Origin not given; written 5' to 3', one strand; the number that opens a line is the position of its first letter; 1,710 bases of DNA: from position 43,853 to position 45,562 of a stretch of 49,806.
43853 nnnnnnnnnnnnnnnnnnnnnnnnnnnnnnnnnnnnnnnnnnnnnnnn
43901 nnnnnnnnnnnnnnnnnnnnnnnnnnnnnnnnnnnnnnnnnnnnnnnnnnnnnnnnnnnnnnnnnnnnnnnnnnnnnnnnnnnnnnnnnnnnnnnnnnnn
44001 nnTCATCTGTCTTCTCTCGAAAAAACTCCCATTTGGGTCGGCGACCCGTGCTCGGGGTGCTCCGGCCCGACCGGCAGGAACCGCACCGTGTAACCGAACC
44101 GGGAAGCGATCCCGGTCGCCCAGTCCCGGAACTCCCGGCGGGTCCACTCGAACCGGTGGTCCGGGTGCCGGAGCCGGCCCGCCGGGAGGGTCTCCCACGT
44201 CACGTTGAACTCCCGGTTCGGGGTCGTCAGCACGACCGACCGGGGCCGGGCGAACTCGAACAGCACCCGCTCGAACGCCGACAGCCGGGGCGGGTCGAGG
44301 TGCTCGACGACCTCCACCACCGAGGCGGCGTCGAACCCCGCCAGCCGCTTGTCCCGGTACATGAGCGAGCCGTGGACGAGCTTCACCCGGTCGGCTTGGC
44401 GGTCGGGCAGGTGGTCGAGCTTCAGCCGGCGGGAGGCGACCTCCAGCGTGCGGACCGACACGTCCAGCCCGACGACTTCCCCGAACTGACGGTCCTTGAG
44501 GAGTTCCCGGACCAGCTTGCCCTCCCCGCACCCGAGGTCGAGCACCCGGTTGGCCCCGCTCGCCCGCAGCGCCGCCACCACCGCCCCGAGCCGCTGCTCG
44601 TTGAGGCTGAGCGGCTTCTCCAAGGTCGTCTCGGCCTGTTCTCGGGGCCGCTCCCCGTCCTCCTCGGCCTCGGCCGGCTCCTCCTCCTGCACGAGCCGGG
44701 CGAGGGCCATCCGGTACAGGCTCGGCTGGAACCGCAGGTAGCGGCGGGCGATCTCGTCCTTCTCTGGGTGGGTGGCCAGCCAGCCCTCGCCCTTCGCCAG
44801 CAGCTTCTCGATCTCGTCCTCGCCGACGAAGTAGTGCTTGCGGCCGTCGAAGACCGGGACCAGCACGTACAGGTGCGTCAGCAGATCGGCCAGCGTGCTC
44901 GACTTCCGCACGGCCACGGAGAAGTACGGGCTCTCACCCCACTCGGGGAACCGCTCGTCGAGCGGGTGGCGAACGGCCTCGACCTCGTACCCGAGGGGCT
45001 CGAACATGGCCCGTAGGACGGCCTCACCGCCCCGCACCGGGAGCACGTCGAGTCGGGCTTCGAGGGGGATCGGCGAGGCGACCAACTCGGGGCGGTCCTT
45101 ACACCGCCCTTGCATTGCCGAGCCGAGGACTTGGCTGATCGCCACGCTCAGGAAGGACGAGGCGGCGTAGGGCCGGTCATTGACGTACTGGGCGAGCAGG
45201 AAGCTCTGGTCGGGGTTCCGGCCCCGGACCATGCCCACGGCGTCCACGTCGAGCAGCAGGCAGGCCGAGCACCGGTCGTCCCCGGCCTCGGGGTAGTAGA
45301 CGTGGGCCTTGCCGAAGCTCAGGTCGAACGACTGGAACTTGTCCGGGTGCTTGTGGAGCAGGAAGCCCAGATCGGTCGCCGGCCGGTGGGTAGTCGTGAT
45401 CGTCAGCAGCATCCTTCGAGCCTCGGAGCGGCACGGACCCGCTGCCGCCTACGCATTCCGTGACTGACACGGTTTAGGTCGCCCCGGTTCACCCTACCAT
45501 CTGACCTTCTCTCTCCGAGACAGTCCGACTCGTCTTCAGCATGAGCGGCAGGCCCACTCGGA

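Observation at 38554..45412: Five-gene operon hen1 - HEPN(ApeA-like) - pnkp - XF1762-like - PP-loop ATPase: a possible self-contained RNA cut, repair and mark system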

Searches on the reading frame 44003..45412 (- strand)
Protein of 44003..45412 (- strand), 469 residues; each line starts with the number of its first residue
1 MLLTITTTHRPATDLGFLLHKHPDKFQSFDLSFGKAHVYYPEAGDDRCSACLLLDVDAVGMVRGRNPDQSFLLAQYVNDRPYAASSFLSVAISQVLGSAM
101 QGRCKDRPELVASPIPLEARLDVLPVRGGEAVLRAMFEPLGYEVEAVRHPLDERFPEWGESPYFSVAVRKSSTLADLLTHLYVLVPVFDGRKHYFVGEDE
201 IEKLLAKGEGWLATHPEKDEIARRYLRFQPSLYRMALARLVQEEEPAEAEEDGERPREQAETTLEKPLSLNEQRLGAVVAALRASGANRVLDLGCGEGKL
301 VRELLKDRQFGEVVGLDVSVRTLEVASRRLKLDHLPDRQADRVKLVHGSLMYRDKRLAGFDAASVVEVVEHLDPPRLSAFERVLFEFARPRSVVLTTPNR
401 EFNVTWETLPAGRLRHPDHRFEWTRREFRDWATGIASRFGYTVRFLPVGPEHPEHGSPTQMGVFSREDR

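Call 3: search_protein_families(library=pfam, proteins=[window:44003-45412:-], max_evalue=0.01)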
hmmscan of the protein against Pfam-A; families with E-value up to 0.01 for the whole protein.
window:44003-45412:- (469 aa): 9 families
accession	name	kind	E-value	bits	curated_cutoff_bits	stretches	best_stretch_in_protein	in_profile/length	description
PF12623.12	Hen1_L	-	2.5e-113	377.6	23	1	1-240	1-241/242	RNA repair, ligase-Pnkp-associating, region of Hen1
PF08242.18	Methyltransf_12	-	1.1e-11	45.7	30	1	291-383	1-88/98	Methyltransferase domain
PF13649.12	Methyltransf_25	-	4.8e-11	43.6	27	1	290-383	1-88/97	Methyltransferase domain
PF13489.12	Methyltransf_23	-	6.4e-11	42.7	27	1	284-432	20-154/164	Methyltransferase domain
PF08241.18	Methyltransf_11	-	1.2e-08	35.9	21.2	1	291-376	1-78/95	Methyltransferase domain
PF13847.12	Methyltransf_31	-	4.9e-08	33.2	27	1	286-331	3-49/145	Methyltransferase domain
PF02353.26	CMAS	-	3.5e-05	23.7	27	1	273-395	49-163/273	Mycolic acid cyclopropane synthetase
PF05175.20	MTS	-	4.8e-05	23.5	23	1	280-336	25-81/170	Methyltransferase small domain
PF07021.18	MetW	-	0.0034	17.5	21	1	287-319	14-45/193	Methionine biosynthesis protein MetW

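Call 4: search_protein_families(library=ncbifam, proteins=[window:44003-45412:-], max_evalue=0.01)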
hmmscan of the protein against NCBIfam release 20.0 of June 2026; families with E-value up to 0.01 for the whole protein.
window:44003-45412:- (469 aa): 23 families
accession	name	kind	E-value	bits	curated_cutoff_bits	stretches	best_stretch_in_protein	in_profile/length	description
TIGR04074.1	bacter_Hen1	equivalog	2.1e-214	712.2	340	1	2-466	1-462/462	3' terminal RNA ribose 2'-O-methyltransferase Hen1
TIGR01983.1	UbiG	equivalog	4.2e-09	36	102.95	1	287-403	50-159/228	bifunctional 2-polyprenyl-6-hydroxyphenol methylase/3-demethylubiquinol 3-O-methyltransferase UbiG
NF043040.1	corrin_prot_MT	hypoth_equivalog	7.8e-08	32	180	1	279-355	34-104/216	corrinoid protein-associated methyltransferase CpaM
NF040703.1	cyclopro_CfaB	exception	9.1e-08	31.3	650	1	271-395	144-262/393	C17 cyclopropane fatty acid synthase CfaB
NF001244.0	PRK00216.1-5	equivalog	8.9e-07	28.4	216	1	278-332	40-95/236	bifunctional demethylmenaquinone methyltransferase/2-methoxy-6-polyprenyl-1,4-benzoquinol methylase UbiE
NF050150.1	RiPP_MTase_ApyS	equivalog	1.7e-06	27.5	400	1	264-354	122-205/323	RiPP biosynthesis methyltransferase ApyS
NF045667.1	MTase_DVU1556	equivalog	1.9e-06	27.5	155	1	279-336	15-71/213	DVU_1556 family methyltransferase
TIGR04345.1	ovoA_Cterm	equivalog_domain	7.3e-06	25.7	170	1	278-327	33-80/242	putative 4-mercaptohistidine N1-methyltransferase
TIGR01934.1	MenG_MenH_UbiE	subfamily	9.4e-06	25.1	158.35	1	278-331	31-83/223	ubiquinone/menaquinone biosynthesis methyltransferase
NF041820.1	daptide_MTase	equivalog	1.7e-05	24.4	175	1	277-349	28-95/243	daptide-type RiPP biosynthesis methyltransferase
TIGR02072.1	BioC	equivalog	9e-05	22.4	184.95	1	282-335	30-83/244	malonyl-ACP O-methyltransferase BioC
NF008300.0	PRK11088.1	equivalog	0.00015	21.3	303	1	273-330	72-132/272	23S rRNA (guanine(745)-N(1))-methyltransferase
TIGR03534.1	RF_mod_PrmC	equivalog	0.00022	20.8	199.1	1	277-351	79-148/253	peptide chain release factor N(5)-glutamine methyltransferase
NF010703.0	PRK14103.1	equivalog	0.00035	20.1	320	1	278-329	21-72/256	trans-aconitate 2-methyltransferase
TIGR02081.1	metW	equivalog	0.00042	19.9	189.5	1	288-324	15-50/194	methionine biosynthesis protein MetW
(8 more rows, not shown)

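Call 5: search_protein_families(library=padloc, proteins=[window:44003-45412:-], max_evalue=0.01)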
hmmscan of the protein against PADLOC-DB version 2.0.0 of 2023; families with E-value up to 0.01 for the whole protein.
window:44003-45412:- (469 aa): 1 family
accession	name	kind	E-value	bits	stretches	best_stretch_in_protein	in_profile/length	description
PDLC04134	mad2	-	3e-13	47.4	1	277-406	282-405/492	mads_2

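Call 59: search_dna_similar(query=window:44003-45412:-, collection=plasmids, mode=protein, max_rows=25)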
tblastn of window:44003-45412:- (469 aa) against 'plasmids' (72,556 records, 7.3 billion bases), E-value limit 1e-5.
Records with a match: 23; places in all: 23; records where one place covers at least 80% of the query: 17.
Best place of each record, by identity: 60-80% 1; <60% 22.
By first word of the organism name: Deinococcus 5; Rhodococcus 4; Methylocystis 2; Nostoc 1; Skermanella 1; Asticcacaulis 1; Nonomuraea 1; Leptospira 1; Methylobacterium 1; Hymenobacter 1; and 5 more.
By predicted mobility (MOB-suite, as given by PLSDB): non-mobilizable 16; mobilizable 5; conjugative 2.
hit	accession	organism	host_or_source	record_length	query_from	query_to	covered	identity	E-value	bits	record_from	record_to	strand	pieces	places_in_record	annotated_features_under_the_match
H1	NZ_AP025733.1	Nostoc cf. commune SO-36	-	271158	1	466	99%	60.7%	0e+0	571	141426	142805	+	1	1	3' terminal RNA ribose 2'-O-methyltransferase Hen1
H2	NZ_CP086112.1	Skermanella rosea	single cell,hydrocarbon-contaminated ...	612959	1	466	99%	57.1%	4e-154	491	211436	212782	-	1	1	3' terminal RNA ribose 2'-O-methyltransferase Hen1 | polynucleotide kinase-phosphatase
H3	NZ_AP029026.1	Asticcacaulis sp. DW145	-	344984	1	466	99%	54.8%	8e-162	513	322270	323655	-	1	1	3' terminal RNA ribose 2'-O-methyltransferase Hen1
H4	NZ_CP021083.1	Deinococcus ficus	Ficus religiosa L.,cell ...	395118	1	467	100%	54.3%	1e-143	461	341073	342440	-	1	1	3' terminal RNA ribose 2'-O-methyltransferase Hen1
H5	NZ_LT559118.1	Nonomuraea gerenzanensis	-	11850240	1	469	95%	56.6%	1e-83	506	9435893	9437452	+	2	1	none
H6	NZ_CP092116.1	Leptospira noguchii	Bos taurus,Cell culture,urine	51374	1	465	99%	54.1%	9e-169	533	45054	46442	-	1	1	3' terminal RNA ribose 2'-O-methyltransferase Hen1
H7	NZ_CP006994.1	Methylobacterium sp. AMS5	-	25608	1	466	99%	52.6%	6e-148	473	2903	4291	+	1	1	3' terminal RNA ribose 2'-O-methyltransferase Hen1 | polynucleotide kinase-phosphatase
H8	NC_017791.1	Deinococcus gobiensis I-0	-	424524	1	467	100%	52.2%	5e-145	465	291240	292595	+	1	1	3' terminal RNA ribose 2'-O-methyltransferase Hen1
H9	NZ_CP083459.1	Deinococcus taeanensis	whole organism,coastal dune soil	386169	1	467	100%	52.0%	2e-142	457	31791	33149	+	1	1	3' terminal RNA ribose 2'-O-methyltransferase Hen1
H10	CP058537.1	Deinococcus sp. D7000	seawater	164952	9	467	98%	51.9%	1e-146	470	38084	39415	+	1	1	3' terminal RNA ribose 2'-O-methyltransferase Hen1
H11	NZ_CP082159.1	Rhodococcus opacus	bacterial isolate,soil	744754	1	466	99%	50.6%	1e-140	452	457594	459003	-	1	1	3' terminal RNA ribose 2'-O-methyltransferase Hen1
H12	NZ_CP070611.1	Rhodococcus koreensis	cell culture,rhizosphere of apple ...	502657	1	466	99%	50.0%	4e-140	451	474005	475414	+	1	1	3' terminal RNA ribose 2'-O-methyltransferase Hen1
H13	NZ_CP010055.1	Hymenobacter sp. DG25B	single cell,soil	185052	1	466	99%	50.1%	4e-120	458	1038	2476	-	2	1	ThuA domain-containing protein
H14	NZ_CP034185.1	Deinococcus psychrotolerans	whole organism,R2A medium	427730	1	466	99%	47.0%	1e-125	409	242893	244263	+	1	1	3' terminal RNA ribose 2'-O-methyltransferase Hen1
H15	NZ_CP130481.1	Rhodococcus aetherivorans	Bacteria, whole organism,Rough variant ...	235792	1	469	100%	44.3%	5e-113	373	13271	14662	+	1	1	3' terminal RNA ribose 2'-O-methyltransferase Hen1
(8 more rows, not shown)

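Call 61: get_annotated_region(hit=H1, flank=5000)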
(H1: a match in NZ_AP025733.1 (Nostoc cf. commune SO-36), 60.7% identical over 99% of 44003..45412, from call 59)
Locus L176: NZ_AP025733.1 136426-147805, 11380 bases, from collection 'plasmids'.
description: Nostoc cf. commune SO-36 plasmid pANSO36A, complete sequence
organism: Nostoc cf. commune SO-36 (NCBI taxid 449208)
taxonomy: Bacteria; Cyanobacteriota; Cyanophyceae; Nostocales; Nostocaceae; Nostoc; Nostoc commune; Nostoc cf. commune SO-36
host: -; source: -; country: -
typing (MOB-suite, as given by PLSDB): non-mobilizable
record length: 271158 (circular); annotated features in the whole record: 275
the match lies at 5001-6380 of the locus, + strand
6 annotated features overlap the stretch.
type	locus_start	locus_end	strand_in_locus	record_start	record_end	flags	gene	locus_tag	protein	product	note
CDS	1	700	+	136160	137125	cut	-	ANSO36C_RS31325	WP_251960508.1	hypothetical protein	-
CDS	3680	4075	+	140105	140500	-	-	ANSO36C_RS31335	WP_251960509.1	hypothetical protein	-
CDS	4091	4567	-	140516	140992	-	-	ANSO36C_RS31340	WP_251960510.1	hypothetical protein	-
CDS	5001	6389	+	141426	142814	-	-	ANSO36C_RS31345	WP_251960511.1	3' terminal RNA ribose 2'-O-methyltransferase Hen1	GO:0042245 - RNA repair [Evidence IEA]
CDS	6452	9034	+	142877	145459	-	-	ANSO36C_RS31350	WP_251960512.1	polynucleotide kinase-phosphatase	GO:0042245 - RNA repair [Evidence IEA]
CDS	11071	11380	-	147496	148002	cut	-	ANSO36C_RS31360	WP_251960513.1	hypothetical protein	-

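Call 62: get_annotated_region(hit=H6, flank=5000)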
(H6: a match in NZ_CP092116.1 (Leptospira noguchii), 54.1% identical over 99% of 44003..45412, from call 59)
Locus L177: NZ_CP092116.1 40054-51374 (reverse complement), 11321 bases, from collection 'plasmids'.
description: Leptospira noguchii strain IP1804061 plasmid p3_LIP1804061, complete sequence
organism: Leptospira noguchii (NCBI taxid 28182)
taxonomy: Bacteria; Spirochaetota; Spirochaetia; Leptospirales; Leptospiraceae; Leptospira; Leptospira noguchii
host: -; source: Bos taurus,Cell culture,urine; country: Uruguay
typing (MOB-suite, as given by PLSDB): non-mobilizable; replicon rep_cluster_216
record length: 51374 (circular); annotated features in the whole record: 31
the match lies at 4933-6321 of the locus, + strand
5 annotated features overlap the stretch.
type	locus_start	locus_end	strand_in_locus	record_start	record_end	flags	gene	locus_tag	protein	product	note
CDS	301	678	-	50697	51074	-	-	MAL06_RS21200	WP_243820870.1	helix-turn-helix transcriptional regulator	-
CDS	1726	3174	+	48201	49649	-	-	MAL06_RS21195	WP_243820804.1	helix-turn-helix domain-containing protein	-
CDS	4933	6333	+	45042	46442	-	-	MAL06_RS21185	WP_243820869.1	3' terminal RNA ribose 2'-O-methyltransferase Hen1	GO:0042245 - RNA repair [Evidence IEA]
CDS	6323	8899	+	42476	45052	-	-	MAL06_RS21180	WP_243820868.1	polynucleotide kinase-phosphatase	GO:0042245 - RNA repair [Evidence IEA]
CDS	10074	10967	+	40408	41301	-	-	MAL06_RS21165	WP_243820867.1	IS982 family transposase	-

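Call 63: get_annotated_region(hit=H4, flank=5000)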
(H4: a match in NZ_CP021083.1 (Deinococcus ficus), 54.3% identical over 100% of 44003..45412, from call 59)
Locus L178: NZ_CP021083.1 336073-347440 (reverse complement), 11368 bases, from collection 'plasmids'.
description: Deinococcus ficus strain CC-FR2-10 plasmid pDFI2, complete sequence
organism: Deinococcus ficus (NCBI taxid 317577)
taxonomy: Bacteria; Deinococcota; Deinococci; Deinococcales; Deinococcaceae; Deinococcus; Deinococcus ficus
host: -; source: Ficus religiosa L.,cell culture,rhizosphere,rhizosphere; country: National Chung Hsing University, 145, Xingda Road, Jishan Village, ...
typing (MOB-suite, as given by PLSDB): non-mobilizable; replicon rep_cluster_202
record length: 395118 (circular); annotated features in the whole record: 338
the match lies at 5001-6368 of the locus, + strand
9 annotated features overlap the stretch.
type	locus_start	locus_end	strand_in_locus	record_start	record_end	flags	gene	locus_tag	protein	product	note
CDS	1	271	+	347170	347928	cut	pstB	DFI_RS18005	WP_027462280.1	phosphate ABC transporter ATP-binding protein PstB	-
CDS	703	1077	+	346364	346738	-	-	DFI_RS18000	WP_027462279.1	HU family DNA-binding protein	-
CDS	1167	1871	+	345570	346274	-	-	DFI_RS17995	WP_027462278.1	gamma-glutamyl-gamma-aminobutyrate hydrolase family protein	-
CDS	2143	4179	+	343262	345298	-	-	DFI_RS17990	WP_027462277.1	cation:proton antiporter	GO:0006812 - monoatomic cation transport [Evidence IEA]; GO:1902600 - proton transmembrane transport [Evidence IEA]; ...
CDS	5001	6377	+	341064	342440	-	-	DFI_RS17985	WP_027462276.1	3' terminal RNA ribose 2'-O-methyltransferase Hen1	GO:0042245 - RNA repair [Evidence IEA]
CDS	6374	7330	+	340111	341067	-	-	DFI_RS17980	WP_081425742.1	nucleotidyltransferase domain-containing protein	-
CDS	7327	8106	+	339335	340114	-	-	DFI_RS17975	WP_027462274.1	nucleotidyltransferase domain-containing protein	-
CDS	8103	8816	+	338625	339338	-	-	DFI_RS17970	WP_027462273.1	hypothetical protein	-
CDS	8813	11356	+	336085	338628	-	-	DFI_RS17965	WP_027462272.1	polynucleotide kinase-phosphatase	GO:0042245 - RNA repair [Evidence IEA]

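Call 64: get_annotated_region(hit=H11, flank=5000)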
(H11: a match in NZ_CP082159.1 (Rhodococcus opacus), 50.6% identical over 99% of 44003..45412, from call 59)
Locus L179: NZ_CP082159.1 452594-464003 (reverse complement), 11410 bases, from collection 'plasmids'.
description: Rhodococcus opacus strain DSM 44186 plasmid pRop44186_a, complete sequence
organism: Rhodococcus opacus (NCBI taxid 37919)
taxonomy: Bacteria; Actinomycetota; Actinomycetes; Mycobacteriales; Nocardiaceae; Rhodococcus; Rhodococcus opacus
host: -; source: bacterial isolate,soil; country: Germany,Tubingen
typing (MOB-suite, as given by PLSDB): mobilizable; replicon rep_cluster_313; relaxase MOBP,MOBP
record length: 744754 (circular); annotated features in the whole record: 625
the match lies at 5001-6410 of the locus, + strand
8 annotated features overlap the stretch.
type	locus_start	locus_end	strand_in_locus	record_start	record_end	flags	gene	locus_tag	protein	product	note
CDS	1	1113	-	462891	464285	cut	-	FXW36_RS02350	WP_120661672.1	IS1380 family transposase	-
CDS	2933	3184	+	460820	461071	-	-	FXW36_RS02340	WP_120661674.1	hypothetical protein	-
CDS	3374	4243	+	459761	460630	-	-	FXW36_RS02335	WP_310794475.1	TerD family protein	-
CDS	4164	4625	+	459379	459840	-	-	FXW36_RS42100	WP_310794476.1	VWA domain-containing protein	-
CDS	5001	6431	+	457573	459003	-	-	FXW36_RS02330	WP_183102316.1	3' terminal RNA ribose 2'-O-methyltransferase Hen1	GO:0042245 - RNA repair [Evidence IEA]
CDS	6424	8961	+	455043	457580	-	-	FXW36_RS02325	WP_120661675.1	polynucleotide kinase-phosphatase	GO:0042245 - RNA repair [Evidence IEA]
CDS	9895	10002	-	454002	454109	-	-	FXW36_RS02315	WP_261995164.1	ribbon-helix-helix domain-containing protein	-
CDS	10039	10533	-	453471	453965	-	-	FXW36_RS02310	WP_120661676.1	hypothetical protein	-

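Call 65: search_protein_families(library=pfam, proteins=[L178:6374-7330:+, L178:7327-8106:+, L178:8103-8816:+], max_evalue=0.01)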
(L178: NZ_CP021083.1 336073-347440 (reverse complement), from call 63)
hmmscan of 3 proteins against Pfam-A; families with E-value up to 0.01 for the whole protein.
L178:6374-7330:+ (318 aa): 1 family
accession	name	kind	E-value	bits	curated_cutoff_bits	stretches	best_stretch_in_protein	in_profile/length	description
PF10127.15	RlaP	-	9.7e-39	134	23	1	95-303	20-249/249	RNA repair pathway DNA polymerase beta family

L178:7327-8106:+ (259 aa): 1 family
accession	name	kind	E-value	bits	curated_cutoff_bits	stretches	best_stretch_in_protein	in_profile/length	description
PF10127.15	RlaP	-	1.5e-50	172.7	23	1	8-251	6-248/249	RNA repair pathway DNA polymerase beta family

L178:8103-8816:+ (237 aa): 0 families

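Call 82: search_solved_structures(query=window:44003-45412:-, max_evalue=1e-10, show_alignments=0)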
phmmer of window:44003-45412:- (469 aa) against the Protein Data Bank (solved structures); distinct sequences matched with E-value up to 1e-10: 8.
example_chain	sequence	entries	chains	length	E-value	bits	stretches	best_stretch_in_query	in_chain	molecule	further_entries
4dqz_A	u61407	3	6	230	2e-84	287.4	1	1-226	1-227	Methyltransferase type 12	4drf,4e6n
3jwh_A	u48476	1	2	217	2.2e-78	267.5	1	260-465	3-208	Hen1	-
3jwi_A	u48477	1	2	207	2.3e-76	260.8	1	264-465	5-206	Methyltransferase type 12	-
3jwg_A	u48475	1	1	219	5.5e-76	259.6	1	264-465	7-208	Methyltransferase type 12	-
3jwj_A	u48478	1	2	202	5.7e-75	256.2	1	268-465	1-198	Hen1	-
4xcx_A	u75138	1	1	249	5e-33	117.9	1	262-466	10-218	Small RNA 2'-O-methyltransferase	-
5wy0_A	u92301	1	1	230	1.5e-32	116.4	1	286-466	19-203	Small RNA 2'-O-methyltransferase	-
3htx_A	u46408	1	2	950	3.3e-25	92.2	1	258-467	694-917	HEN1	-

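Call 85: find_related_loci(query=window:44003-45412:-, collection=viral_contigs, flank=8000)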
Query window:44003-45412:- (469 aa) in viral_contigs; peptide patterns used: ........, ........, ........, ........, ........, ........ (x = any residue, [..] = any of these).
6 stretches matched a pattern; 1 encode a relative of the query (tblastn E <= 1e-3); 1 distinct loci.
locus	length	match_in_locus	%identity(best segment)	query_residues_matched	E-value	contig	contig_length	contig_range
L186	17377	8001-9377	48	7-467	6e-132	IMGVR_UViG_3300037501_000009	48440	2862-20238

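Call 106: get_annotated_region(hit=H8, flank=6000)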
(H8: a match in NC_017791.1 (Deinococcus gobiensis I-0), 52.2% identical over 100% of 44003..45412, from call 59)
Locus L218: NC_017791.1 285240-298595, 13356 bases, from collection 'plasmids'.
description: Deinococcus gobiensis I-0 plasmid P2, complete sequence
organism: Deinococcus gobiensis I-0 (NCBI taxid 745776)
taxonomy: Bacteria; Deinococcota; Deinococci; Deinococcales; Deinococcaceae; Deinococcus; Deinococcus gobiensis; Deinococcus gobiensis I-0
host: -; source: -; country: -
typing (MOB-suite, as given by PLSDB): non-mobilizable; replicon rep_cluster_1552; mating-pair formation MPF_T
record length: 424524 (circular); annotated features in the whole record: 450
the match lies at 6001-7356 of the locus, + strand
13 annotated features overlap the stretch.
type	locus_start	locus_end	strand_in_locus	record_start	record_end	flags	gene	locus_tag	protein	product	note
CDS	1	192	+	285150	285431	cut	-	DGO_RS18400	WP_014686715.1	hypothetical protein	-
CDS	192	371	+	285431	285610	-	-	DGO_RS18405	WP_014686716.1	hypothetical protein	-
CDS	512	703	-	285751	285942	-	-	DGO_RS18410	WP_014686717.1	hypothetical protein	-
CDS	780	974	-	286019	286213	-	-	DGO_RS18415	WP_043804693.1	hypothetical protein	-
CDS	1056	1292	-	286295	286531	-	-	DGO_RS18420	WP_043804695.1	hypothetical protein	-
CDS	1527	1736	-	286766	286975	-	-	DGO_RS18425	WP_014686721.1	hypothetical protein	-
CDS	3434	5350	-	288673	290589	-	-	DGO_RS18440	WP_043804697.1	hypothetical protein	-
CDS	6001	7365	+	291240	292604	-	-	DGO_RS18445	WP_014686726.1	3' terminal RNA ribose 2'-O-methyltransferase Hen1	GO:0042245 - RNA repair [Evidence IEA]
CDS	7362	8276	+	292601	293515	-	-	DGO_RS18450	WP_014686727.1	nucleotidyltransferase domain-containing protein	-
CDS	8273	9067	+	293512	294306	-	-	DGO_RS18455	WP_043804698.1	nucleotidyltransferase domain-containing protein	-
CDS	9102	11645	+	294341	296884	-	-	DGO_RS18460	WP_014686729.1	polynucleotide kinase-phosphatase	GO:0042245 - RNA repair [Evidence IEA]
CDS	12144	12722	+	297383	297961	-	-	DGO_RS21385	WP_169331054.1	type IV toxin-antitoxin system AbiEi family antitoxin domain-containing protein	-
CDS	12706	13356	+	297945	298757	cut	-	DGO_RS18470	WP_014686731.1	nucleotidyl transferase AbiEii/AbiGii toxin family protein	-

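Call 107: get_annotated_region(hit=H3, flank=6000)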
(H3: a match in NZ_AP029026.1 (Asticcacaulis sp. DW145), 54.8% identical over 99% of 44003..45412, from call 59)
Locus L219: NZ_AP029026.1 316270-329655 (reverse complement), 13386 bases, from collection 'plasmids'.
description: Asticcacaulis sp. DW145 plasmid pASDW145_1, complete sequence
organism: Asticcacaulis sp. DW145 (NCBI taxid 3095608)
taxonomy: Bacteria; Pseudomonadota; Alphaproteobacteria; Caulobacterales; Caulobacteraceae; Asticcacaulis; Asticcacaulis sp. DW145
host: -; source: -; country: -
typing (MOB-suite, as given by PLSDB): non-mobilizable; replicon rep_cluster_753
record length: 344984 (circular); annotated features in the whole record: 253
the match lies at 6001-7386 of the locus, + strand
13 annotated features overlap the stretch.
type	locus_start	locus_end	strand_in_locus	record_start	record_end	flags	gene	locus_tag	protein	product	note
CDS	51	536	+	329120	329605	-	-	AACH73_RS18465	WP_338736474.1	hypothetical protein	-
CDS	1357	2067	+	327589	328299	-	-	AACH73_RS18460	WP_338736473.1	hypothetical protein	-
CDS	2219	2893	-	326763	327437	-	-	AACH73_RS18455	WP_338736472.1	hypothetical protein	-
CDS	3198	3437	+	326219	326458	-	-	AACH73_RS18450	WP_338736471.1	hypothetical protein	-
CDS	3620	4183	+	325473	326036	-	-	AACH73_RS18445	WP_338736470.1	DUF2199 domain-containing protein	-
CDS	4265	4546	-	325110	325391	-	-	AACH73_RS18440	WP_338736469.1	type II toxin-antitoxin system RelE/ParE family toxin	GO:0030541 - plasmid partitioning [Evidence IEA]; GO:0051290 - protein heterotetramerization [Evidence IEA]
CDS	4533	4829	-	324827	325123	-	-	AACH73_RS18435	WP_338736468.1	type II toxin-antitoxin system RelB/DinJ family antitoxin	GO:0006355 - regulation of DNA-templated transcription [Evidence IEA]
CDS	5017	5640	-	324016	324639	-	-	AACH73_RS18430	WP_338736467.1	tyrosine-type recombinase/integrase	GO:0015074 - DNA integration [Evidence IEA]; GO:0006310 - DNA recombination [Evidence IEA]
CDS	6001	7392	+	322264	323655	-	-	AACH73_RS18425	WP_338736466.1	3' terminal RNA ribose 2'-O-methyltransferase Hen1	GO:0042245 - RNA repair [Evidence IEA]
CDS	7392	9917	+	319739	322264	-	-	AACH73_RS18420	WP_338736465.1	polynucleotide kinase-phosphatase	GO:0042245 - RNA repair [Evidence IEA]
CDS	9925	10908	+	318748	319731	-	-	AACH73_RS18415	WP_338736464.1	nucleotidyltransferase domain-containing protein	-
CDS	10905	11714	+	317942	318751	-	-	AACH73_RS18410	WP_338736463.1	nucleotidyltransferase domain-containing protein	-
CDS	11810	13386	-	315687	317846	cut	-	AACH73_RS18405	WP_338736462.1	TonB-dependent receptor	-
